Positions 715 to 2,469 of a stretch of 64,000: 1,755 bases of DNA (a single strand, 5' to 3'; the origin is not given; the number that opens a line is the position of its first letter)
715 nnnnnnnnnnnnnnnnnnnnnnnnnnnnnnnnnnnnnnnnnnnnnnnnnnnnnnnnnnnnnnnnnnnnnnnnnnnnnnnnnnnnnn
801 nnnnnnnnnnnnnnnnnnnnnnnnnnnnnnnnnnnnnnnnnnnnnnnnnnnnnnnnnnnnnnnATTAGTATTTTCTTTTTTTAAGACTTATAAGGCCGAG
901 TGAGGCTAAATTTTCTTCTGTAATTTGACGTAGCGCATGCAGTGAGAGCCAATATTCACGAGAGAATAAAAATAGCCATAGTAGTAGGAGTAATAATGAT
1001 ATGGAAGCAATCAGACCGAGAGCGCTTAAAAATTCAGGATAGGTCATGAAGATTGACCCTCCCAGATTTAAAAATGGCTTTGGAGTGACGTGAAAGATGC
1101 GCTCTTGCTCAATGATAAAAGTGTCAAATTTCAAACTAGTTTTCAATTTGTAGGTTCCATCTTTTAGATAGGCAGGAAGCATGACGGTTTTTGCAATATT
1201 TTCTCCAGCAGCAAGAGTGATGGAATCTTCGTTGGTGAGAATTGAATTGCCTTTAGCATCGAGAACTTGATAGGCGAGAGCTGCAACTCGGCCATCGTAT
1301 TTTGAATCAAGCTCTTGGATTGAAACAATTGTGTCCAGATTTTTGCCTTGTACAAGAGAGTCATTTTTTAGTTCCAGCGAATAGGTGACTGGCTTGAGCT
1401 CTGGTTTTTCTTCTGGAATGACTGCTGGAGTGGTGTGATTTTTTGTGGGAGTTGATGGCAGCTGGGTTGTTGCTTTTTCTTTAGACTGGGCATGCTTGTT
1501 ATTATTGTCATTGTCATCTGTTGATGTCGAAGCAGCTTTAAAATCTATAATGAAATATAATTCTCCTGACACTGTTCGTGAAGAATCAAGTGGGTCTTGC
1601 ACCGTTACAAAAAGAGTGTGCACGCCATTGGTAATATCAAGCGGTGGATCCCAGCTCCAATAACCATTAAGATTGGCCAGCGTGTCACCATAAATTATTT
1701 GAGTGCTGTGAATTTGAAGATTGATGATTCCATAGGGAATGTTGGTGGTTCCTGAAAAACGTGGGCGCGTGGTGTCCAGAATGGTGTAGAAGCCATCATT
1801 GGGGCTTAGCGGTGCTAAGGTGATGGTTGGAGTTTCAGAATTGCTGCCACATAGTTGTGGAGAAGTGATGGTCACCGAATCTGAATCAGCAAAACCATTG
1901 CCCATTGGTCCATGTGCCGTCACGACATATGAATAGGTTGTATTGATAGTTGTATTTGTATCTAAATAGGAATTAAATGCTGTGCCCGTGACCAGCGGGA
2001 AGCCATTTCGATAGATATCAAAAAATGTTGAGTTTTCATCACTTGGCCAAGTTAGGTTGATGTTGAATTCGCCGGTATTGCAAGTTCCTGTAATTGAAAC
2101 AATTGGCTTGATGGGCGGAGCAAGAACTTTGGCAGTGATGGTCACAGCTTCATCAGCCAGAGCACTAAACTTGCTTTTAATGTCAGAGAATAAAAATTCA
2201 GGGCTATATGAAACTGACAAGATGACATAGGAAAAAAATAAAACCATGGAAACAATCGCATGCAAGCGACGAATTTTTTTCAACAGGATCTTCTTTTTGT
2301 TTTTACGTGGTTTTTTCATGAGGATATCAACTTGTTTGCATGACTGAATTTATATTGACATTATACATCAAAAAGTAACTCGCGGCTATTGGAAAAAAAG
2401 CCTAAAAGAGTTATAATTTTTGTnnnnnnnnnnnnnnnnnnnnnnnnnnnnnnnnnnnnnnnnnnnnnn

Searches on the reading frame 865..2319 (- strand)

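Call 76: search_protein_families(library=pfam, proteins=[window:865-2319:-], max_evalue=0.0001)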
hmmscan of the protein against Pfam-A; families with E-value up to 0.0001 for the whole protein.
window:865-2319:- (484 aa): 1 family
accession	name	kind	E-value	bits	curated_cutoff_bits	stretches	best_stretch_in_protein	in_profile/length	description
PF19077.6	Big_13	-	1.1e-08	35.9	27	1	180-259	23-101/102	Bacterial Ig-like domain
